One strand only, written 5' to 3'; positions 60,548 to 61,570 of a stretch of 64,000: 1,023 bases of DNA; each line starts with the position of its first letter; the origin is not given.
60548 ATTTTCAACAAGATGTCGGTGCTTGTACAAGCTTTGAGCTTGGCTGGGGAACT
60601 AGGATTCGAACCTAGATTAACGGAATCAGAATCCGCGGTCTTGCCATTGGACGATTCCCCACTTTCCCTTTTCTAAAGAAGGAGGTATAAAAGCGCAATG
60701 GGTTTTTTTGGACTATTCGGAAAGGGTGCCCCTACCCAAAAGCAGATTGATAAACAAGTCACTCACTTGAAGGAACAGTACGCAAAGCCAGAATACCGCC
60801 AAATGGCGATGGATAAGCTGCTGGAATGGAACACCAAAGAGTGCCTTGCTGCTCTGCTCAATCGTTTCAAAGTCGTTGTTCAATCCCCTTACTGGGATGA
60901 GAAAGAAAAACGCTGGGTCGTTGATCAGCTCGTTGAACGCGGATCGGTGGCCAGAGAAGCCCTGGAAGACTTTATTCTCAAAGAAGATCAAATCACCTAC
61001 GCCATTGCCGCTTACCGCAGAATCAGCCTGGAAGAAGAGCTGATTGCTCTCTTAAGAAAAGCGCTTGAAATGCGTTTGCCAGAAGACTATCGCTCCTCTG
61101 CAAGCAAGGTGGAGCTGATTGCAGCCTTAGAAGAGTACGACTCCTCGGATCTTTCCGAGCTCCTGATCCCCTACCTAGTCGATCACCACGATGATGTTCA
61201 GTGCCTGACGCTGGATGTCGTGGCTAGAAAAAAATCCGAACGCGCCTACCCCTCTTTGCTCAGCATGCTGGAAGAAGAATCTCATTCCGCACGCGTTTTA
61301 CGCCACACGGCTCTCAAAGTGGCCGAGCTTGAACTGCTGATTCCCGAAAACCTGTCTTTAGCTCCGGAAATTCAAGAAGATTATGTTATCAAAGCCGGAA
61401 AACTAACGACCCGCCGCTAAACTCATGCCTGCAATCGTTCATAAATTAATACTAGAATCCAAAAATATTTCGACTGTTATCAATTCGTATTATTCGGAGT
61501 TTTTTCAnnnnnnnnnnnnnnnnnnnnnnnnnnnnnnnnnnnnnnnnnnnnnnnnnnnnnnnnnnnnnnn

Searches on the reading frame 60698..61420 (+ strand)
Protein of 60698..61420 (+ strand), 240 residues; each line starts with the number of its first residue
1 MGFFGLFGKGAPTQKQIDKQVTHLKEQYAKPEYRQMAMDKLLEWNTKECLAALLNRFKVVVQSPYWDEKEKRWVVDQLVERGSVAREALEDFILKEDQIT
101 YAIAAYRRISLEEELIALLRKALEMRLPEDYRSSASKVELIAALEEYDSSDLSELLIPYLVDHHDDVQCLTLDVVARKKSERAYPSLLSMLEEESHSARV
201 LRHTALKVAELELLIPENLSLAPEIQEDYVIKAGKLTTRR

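Call 4: search_protein_families(library=pfam, proteins=[window:60698-61420:+], max_evalue=0.01)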
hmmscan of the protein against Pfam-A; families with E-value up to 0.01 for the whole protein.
window:60698-61420:+ (240 aa): 1 family
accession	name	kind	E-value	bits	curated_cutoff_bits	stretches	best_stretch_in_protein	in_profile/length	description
PF13646.12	HEAT_2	-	4.9e-05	24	27.7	1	137-197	17-77/88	HEAT repeats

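Call 71: find_encoding_contigs(protein=window:60698-61420:+, flank=10000, max_places=4)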
Protein window:60698-61420:+ (240 aa): 2 contigs read that carry it; 1 place shown.
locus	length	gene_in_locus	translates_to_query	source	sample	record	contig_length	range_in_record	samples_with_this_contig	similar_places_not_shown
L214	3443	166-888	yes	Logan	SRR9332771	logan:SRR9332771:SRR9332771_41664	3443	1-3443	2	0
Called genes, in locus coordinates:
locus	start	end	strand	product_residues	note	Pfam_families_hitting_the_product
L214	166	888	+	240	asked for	-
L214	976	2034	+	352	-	PF00781:DAGK_cat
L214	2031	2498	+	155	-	-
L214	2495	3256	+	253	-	PF02405:MlaE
